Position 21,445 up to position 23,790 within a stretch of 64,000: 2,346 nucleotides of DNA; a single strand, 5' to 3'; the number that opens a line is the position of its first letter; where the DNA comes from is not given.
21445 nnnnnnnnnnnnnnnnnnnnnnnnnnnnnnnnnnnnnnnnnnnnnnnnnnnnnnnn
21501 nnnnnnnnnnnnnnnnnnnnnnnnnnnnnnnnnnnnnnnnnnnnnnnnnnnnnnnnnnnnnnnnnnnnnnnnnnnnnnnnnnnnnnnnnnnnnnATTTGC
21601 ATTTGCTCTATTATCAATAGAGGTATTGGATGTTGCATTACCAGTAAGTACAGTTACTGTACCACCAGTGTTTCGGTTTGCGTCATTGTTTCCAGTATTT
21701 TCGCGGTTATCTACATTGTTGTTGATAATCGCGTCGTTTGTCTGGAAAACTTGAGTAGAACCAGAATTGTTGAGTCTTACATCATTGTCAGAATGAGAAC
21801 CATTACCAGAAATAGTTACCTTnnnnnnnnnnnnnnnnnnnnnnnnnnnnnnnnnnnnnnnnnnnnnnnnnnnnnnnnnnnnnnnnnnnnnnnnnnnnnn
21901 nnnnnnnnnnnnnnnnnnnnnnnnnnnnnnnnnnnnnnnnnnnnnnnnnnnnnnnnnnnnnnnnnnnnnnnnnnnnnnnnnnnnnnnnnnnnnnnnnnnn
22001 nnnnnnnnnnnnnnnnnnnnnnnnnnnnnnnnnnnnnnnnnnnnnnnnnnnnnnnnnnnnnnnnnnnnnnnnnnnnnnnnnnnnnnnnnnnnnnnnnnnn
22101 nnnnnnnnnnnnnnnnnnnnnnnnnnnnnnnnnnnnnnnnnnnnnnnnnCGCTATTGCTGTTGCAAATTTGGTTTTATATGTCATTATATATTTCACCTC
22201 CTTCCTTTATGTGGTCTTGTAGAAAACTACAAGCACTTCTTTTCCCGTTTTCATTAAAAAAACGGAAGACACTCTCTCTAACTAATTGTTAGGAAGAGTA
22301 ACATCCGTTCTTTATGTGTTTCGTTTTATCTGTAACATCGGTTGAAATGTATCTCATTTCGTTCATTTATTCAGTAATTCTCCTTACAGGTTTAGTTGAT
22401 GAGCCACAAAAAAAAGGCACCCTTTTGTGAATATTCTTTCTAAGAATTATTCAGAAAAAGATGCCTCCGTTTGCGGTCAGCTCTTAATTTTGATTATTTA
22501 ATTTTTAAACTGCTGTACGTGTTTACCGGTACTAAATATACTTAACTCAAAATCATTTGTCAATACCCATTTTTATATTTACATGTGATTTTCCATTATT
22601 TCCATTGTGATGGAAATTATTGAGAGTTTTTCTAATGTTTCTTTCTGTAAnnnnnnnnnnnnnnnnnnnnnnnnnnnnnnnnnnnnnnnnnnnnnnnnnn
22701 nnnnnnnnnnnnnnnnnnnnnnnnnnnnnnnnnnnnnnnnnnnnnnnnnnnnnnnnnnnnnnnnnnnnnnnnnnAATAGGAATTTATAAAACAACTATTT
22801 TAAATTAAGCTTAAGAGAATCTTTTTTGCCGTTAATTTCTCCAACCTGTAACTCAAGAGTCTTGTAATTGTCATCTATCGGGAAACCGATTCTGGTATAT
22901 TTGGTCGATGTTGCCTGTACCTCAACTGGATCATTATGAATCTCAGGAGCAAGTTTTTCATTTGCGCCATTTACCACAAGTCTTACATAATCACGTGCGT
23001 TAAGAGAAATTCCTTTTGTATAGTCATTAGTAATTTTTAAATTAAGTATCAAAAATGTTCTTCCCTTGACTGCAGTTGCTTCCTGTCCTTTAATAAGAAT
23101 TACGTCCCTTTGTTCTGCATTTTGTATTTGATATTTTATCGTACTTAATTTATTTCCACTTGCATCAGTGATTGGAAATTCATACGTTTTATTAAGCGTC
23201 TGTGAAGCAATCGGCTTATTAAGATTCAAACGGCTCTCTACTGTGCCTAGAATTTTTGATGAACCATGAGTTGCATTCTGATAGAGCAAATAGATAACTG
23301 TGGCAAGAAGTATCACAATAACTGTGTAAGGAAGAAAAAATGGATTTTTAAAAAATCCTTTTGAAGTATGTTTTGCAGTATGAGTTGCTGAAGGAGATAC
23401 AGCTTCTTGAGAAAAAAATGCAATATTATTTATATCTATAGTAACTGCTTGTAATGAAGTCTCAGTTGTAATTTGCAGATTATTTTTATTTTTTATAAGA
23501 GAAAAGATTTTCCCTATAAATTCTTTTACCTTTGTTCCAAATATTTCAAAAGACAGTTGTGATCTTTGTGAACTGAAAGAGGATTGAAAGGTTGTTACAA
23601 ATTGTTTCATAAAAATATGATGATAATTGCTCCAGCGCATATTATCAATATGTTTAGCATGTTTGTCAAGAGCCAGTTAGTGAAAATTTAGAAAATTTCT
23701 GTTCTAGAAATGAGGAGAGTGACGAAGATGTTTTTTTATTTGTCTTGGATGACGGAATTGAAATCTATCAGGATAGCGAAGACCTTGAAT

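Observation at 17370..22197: Three paralogous secreted proteins built from ~65-70 aa Asn/Thr/Gly modules, possibly a new beta-solenoid repeat family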

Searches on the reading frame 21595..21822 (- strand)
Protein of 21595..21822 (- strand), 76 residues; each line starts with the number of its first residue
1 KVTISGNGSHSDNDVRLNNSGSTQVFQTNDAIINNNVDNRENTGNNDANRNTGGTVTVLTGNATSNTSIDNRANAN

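Call 21: search_solved_structures(query=A2, max_evalue=10, show_alignments=2)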
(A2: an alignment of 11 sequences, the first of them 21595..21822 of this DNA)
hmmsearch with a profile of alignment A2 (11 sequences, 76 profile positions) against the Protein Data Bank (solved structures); distinct sequences matched with E-value up to 10: 0.

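Call 22: find_homologous_proteins(query=A2, max_evalue=0.001)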
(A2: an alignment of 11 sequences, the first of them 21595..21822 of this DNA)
Query A2 (11 sequences) (76 aa, profile of the alignment): 30 proteins with E <= 0.001 among 1252 candidates.
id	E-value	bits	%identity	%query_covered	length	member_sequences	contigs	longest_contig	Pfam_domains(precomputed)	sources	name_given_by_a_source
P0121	3.2e-23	100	56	71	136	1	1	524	-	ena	-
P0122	3.2e-21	94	48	86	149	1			-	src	-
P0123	1.2e-15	76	45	99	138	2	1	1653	-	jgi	-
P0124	1.8e-15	75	53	99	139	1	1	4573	-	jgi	jgi:hypothetical protein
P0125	2.0e-15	75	49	99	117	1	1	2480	-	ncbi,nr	ncbi:hypothetical protein IID22_05260, partial [Patescibacteria group bacterium]|nr:hypothetical pro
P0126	2.8e-15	75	47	78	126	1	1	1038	-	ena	-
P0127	3.8e-15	74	54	89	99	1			-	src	-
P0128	7.9e-15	73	48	99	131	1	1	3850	-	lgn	-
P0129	7.8e-14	70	42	78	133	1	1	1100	-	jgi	jgi:hypothetical protein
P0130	2.1e-13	69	50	79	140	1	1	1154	-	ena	-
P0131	1.1e-12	66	49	99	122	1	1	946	-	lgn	-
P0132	1.7e-12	66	48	99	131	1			-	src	-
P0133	1.2e-11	63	53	42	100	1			-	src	-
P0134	1.6e-11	62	41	96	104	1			-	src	-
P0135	1.6e-11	62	44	96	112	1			-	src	-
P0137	8.0e-11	60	56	99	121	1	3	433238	-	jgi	jgi:hypothetical protein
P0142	2.1e-7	49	44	89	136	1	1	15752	-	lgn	-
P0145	1.1e-6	47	33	88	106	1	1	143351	-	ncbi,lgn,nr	ncbi:hypothetical protein HGA91_06500 [candidate division WWE3 bacterium]|nr:hypothetical protein [c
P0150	9.3e-4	38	43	99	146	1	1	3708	-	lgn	-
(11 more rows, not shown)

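Call 35: search_protein_representatives(alignment_id=A3)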
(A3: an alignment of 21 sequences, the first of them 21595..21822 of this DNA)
Query: 21 sequences, 116 profile positions. Proteins with E-value up to 0.001 (for the whole library): 3519; up to 1e-10: 2441; up to 1e-30: 999. The best 150 are listed.
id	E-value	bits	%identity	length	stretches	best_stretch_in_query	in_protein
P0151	4.4e-108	371.7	-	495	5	1-113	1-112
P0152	5.4e-107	368.2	-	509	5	2-113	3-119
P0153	3.6e-104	359.1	-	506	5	1-114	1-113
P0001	3.1e-100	346.4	-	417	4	1-112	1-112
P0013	4.9e-99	342.6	-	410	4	1-112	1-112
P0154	3.6e-98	339.8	-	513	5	2-114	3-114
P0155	5.2e-97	336.0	-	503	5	2-113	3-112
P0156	4.1e-95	329.9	-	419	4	2-114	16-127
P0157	7.3e-95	329.1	-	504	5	2-114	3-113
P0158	2.3e-93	324.3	-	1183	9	25-109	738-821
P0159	1.2e-92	322.0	-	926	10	30-107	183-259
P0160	1.2e-90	315.5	-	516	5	3-114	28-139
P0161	8.1e-90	312.8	-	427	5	2-113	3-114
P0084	2.7e-89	311.2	-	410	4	2-113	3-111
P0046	2.7e-88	308.0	-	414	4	3-113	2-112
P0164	7.0e-88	306.6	-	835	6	5-112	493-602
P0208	1.1e-77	273.7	-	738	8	5-112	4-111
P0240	7.2e-74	261.4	-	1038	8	29-107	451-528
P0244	1.5e-73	260.4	-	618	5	21-104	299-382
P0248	4.5e-73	258.9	-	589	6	28-108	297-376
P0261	1.2e-71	254.3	-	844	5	29-109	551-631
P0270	7.9e-70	248.4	-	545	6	6-111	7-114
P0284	1.3e-68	244.5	-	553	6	30-112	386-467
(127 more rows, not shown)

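Call 58: search_protein_families(library=pfam, proteins=[P0158, P0159, P0164, P0208, P0240, P0244, P0248, P0261, P0270, P0284], max_evalue=0.01)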
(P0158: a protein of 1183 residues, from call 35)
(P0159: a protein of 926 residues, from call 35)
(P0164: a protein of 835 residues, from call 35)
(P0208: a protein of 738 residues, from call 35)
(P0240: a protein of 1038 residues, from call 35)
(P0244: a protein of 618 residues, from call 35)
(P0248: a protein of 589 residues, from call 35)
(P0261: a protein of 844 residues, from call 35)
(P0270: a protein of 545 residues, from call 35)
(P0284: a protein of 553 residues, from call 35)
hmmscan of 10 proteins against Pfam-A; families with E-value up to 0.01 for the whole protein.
P0158 (1183 aa): 0 families

P0159 (926 aa): 0 families

P0164 (835 aa): 0 families

P0208 (738 aa): 1 family
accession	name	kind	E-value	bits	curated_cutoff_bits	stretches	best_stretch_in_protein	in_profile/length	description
PF24110.1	DUF7385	-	0.0033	17.5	28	0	554-570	18-34/72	Family of unknown function (DUF7385)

P0240 (1038 aa): 0 families

P0244 (618 aa): 0 families

P0248 (589 aa): 0 families

P0261 (844 aa): 0 families

P0270 (545 aa): 0 families

P0284 (553 aa): 0 families

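Call 59: list_cluster_members(proteins=[P0158, P0159, P0164, P0240, P0137, P0145, P0142, P0150, P0151, P0208])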
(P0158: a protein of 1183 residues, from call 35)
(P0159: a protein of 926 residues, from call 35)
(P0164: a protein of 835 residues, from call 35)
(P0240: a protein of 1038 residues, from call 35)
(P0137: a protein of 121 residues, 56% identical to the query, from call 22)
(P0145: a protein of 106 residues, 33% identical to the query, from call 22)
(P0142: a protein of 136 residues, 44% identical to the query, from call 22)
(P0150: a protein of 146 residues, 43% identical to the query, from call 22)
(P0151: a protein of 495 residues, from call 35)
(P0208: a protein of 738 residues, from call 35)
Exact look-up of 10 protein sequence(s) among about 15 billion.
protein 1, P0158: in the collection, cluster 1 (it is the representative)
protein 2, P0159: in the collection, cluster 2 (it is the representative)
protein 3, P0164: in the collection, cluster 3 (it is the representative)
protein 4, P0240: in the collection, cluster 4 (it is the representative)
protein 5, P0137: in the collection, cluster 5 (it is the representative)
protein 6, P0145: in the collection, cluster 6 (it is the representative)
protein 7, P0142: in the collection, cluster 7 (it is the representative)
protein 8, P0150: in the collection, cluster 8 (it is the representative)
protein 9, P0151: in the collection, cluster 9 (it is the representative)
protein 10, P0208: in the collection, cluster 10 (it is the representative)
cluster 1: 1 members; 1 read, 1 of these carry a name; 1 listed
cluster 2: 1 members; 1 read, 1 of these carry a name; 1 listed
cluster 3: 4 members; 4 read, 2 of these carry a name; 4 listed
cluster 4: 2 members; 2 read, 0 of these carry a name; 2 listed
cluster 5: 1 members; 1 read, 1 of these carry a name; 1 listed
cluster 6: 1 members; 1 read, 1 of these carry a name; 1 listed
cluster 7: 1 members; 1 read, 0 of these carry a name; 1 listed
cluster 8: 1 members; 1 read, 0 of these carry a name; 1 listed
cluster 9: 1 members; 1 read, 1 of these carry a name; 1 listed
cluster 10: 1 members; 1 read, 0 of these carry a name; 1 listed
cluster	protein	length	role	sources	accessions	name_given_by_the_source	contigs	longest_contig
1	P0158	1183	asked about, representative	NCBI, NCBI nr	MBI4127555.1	MAG: hypothetical protein HY459_00640 [Parcubacteria group bacterium] | hypothetical protein [Parcubacteria group bacterium]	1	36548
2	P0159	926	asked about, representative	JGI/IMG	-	hypothetical protein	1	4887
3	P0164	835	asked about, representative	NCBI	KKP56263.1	MAG: hypothetical protein UR48_C0037G0001, partial [Microgenomates group bacterium ...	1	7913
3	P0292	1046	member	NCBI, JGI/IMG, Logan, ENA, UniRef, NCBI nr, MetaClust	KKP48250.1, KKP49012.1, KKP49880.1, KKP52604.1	MAG: hypothetical protein UR39_C0001G0045 [Candidatus Woesebacteria bacterium ... | Uncharacterized protein n=1 Tax=Candidatus Woesebacteria bacterium GW2011_GWA2_33_28 ... | MAG: hypothetical protein UR38_C0001G0046 [Candidatus Woesebacteria bacterium ...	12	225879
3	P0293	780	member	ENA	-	-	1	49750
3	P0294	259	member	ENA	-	-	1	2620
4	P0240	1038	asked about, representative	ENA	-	-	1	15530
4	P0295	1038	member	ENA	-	-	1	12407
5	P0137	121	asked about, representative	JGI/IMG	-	hypothetical protein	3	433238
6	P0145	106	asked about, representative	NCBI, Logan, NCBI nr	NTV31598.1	hypothetical protein HGA91_06500 [candidate division WWE3 bacterium] | hypothetical protein [candidate division WWE3 bacterium]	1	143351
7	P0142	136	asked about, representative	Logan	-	-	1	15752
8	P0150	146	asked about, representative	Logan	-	-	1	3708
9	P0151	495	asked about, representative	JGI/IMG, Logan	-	hypothetical protein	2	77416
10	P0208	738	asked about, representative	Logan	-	-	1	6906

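Call 82: search_protein_families(library=ncbifam, proteins=[P0142, P0150], max_evalue=1)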
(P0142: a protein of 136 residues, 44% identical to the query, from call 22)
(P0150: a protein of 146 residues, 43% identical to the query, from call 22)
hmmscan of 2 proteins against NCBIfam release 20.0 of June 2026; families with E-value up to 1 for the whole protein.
P0142 (136 aa): 1 family
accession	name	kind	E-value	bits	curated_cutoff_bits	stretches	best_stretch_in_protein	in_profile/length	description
NF053728.1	CT795_fam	subfamily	0.034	14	72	1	8-60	2-50/151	CT795 family Sec-dependent secreted effector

P0150 (146 aa): 0 families

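Call 97: find_related_loci(query=A2, collection=viral_contigs, flank=5000)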
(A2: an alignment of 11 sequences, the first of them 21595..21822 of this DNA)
Query A2 (76 aa) in viral_contigs; peptide patterns used: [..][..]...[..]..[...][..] (x = any residue, [..] = any of these).
56 stretches matched a pattern, but none encodes a relative of the query by tblastn (E <= 1e-3).

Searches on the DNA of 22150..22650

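Call 69: search_rna_families(source=window, start=22150, end=22650, threshold=evalue, max_evalue=10, show_alignments=3)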
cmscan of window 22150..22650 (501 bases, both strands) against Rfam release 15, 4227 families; matches with E-value up to 10: 15.
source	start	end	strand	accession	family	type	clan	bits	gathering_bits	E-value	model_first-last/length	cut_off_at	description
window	22399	22481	-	RF00665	mir-290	Gene; miRNA;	CL00096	22.5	51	0.048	1-70/70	no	mir-290 microRNA precursor family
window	22343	22379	+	RF01096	PK-HAV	Cis-reg;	-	21.5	50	3.7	1-56/56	no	HepA virus 3'-terminal pseudoknot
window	22252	22338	-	RF01653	ceN80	Gene; snRNA; snoRNA; HACA-box;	-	20.6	80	0.098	1-131/131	no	Caenorhabditis snoRNA ceN80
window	22408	22473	-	RF04205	MIR2606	Gene; miRNA;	-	19.1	139.7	3.6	1-165/165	no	MIR2606 microRNA precursor family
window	22547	22592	-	RF03865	mir-7637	Gene; miRNA;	-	17.3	88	1.5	1-68/68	no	mir-7637 microRNA precursor family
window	22399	22481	+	RF00665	mir-290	Gene; miRNA;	CL00096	17.2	51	1.2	1-70/70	no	mir-290 microRNA precursor family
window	22408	22473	-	RF03940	MIR9563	Gene; miRNA;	-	16.2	90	3.4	1-127/127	no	MIR9563 microRNA precursor family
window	22259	22311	-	RF03940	MIR9563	Gene; miRNA;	-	15.6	90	4.8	1-127/127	no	MIR9563 microRNA precursor family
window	22208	22280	+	RF01761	wcaG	Cis-reg;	-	15.3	42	2.5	1-98/98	no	wcaG RNA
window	22169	22234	-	RF02217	ZNFX1-AS1_3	Gene; lncRNA;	-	15.1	60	9.3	1-87/87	no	ZNFX1 antisense RNA 1 conserved region 3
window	22413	22468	-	RF00650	mir-153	Gene; miRNA;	-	14.8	54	8.4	1-73/73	no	mir-153 microRNA precursor family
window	22212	22331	-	RF02114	FAM13A-AS1_1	Gene; lncRNA;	-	13.5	70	8.6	1-118/118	no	FAM13A antisense RNA 1 conserved region 1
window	22388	22496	+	RF00885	MIR821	Gene; miRNA;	-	12.2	249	9.2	1-275/275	no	MIR821 microRNA precursor family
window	22426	22522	+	RF02150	MESTIT1_3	Gene; lncRNA;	-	11.2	60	8.7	1-99/99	no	MEST intronic transcript 1, antisense RNA conserved region 3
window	22184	22352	+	RF01946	KCNQ1OT1_1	Gene; lncRNA;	-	6.2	70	2.1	287-464/464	no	KCNQ1 overlapping transcript 1 conserved region 1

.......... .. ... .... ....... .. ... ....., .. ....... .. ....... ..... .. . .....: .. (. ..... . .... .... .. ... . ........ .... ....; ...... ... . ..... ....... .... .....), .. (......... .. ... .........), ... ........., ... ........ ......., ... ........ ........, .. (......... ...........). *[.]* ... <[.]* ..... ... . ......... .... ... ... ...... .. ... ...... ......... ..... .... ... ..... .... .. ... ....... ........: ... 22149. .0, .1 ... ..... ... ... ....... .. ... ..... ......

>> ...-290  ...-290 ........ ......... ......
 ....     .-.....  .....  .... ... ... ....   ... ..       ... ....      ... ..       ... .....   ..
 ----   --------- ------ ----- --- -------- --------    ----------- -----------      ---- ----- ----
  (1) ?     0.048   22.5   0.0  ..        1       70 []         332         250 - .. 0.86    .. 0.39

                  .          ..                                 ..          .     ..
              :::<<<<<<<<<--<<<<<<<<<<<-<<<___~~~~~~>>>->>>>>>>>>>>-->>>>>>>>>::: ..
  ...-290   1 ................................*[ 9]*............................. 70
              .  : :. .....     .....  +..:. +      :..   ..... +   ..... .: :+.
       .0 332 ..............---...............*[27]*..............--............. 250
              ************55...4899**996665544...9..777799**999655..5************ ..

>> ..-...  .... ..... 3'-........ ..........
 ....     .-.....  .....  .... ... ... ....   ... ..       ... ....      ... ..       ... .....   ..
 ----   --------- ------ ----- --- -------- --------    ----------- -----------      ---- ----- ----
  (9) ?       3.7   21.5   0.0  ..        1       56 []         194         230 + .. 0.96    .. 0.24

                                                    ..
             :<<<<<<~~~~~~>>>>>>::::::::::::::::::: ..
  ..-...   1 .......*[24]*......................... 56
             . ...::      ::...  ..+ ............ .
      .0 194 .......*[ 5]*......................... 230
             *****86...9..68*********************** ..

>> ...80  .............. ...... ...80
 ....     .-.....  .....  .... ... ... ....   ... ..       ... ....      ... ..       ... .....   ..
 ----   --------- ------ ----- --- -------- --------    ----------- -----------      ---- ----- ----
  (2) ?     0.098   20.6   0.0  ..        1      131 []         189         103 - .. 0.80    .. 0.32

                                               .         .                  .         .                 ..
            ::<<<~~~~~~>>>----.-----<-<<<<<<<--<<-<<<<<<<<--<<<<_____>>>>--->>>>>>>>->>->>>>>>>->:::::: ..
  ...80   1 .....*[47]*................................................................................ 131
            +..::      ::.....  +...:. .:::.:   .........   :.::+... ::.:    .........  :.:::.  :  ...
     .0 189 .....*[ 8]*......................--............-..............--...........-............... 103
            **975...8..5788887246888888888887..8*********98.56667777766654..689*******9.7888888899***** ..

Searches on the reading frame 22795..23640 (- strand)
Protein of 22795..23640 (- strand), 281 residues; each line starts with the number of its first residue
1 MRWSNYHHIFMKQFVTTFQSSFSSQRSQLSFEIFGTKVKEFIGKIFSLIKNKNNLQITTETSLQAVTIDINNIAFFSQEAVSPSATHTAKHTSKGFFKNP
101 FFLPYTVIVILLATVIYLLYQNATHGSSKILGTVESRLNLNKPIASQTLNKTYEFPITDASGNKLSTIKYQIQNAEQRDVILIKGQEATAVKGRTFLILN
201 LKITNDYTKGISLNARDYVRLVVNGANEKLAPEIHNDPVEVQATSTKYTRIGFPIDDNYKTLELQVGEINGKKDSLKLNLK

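Call 3: search_protein_families(library=pfam, proteins=[window:22795-23640:-], max_evalue=1)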
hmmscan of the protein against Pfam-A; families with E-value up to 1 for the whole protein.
window:22795-23640:- (281 aa): 0 families

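Call 4: search_protein_families(library=ncbifam, proteins=[window:22795-23640:-], max_evalue=1)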
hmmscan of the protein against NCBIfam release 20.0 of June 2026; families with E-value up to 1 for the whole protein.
window:22795-23640:- (281 aa): 1 family
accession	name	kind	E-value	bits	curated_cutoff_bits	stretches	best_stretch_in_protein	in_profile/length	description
NF011153.0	PRK14560.1-4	equivalog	0.0095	15.9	169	0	165-236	33-104/162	putative RNA-binding protein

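Call 93: search_protein_families(library=pfam, alignment_id=A7, max_evalue=1)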
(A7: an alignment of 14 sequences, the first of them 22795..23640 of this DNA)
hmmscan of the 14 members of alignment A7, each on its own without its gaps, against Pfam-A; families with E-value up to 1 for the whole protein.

A. member 1, window:22795-23640:- (281 aa): 0 families

B. families by the number of members that match (of 14 scanned): 25 families
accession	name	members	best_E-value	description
PF11611.13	DUF4352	6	4.1e-05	Domain of unknown function (DUF4352)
PF16729.10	DUF5067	3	0.06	Domain of unknown function (DUF5067)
PF21572.2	Nop5_56-rel_N_Arc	2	0.0048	Archaeal Nop5/56-rel, N-terminal domain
PF16112.10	DUF4830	2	0.012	Domain of unknown function (DUF4830)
PF22408.1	PsV_CP_C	2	0.017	PsV, capsid protein, C-terminal domain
PF02157.21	Man-6-P_recep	2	0.018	Mannose-6-phosphate receptor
PF10285.15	Luciferase_cat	2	0.046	Luciferase catalytic domain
PF05356.16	Phage_Coat_B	1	0.016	Inovirus Coat protein B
PF25329.1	C2_GDE1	1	0.022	GDE1-like C2 domain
PF14828.11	Amnionless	1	0.024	Amnionless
PF17963.7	Big_9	1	0.024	Bacterial Ig domain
PF12729.13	4HB_MCP_1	1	0.029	Four helix bundle sensory module for signal transduction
PF12911.12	OppC_N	1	0.03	N-terminal TM domain of oligopeptide transport permease C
PF10754.15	DUF2569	1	0.031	Protein of unknown function (DUF2569)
PF19694.4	DUF6194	1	0.041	Family of unknown function (DUF6194)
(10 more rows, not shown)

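Call 94: search_solved_structures(query=A7, max_evalue=1, show_alignments=1)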
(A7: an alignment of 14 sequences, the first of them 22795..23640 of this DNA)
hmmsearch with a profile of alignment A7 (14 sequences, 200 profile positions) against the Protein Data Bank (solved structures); distinct sequences matched with E-value up to 1: 1.
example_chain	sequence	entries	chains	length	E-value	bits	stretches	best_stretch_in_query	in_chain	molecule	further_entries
6xi3_AAA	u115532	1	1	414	0.79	12.7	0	47-86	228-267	Large adhesion protein (Lap) involved in biofilm formation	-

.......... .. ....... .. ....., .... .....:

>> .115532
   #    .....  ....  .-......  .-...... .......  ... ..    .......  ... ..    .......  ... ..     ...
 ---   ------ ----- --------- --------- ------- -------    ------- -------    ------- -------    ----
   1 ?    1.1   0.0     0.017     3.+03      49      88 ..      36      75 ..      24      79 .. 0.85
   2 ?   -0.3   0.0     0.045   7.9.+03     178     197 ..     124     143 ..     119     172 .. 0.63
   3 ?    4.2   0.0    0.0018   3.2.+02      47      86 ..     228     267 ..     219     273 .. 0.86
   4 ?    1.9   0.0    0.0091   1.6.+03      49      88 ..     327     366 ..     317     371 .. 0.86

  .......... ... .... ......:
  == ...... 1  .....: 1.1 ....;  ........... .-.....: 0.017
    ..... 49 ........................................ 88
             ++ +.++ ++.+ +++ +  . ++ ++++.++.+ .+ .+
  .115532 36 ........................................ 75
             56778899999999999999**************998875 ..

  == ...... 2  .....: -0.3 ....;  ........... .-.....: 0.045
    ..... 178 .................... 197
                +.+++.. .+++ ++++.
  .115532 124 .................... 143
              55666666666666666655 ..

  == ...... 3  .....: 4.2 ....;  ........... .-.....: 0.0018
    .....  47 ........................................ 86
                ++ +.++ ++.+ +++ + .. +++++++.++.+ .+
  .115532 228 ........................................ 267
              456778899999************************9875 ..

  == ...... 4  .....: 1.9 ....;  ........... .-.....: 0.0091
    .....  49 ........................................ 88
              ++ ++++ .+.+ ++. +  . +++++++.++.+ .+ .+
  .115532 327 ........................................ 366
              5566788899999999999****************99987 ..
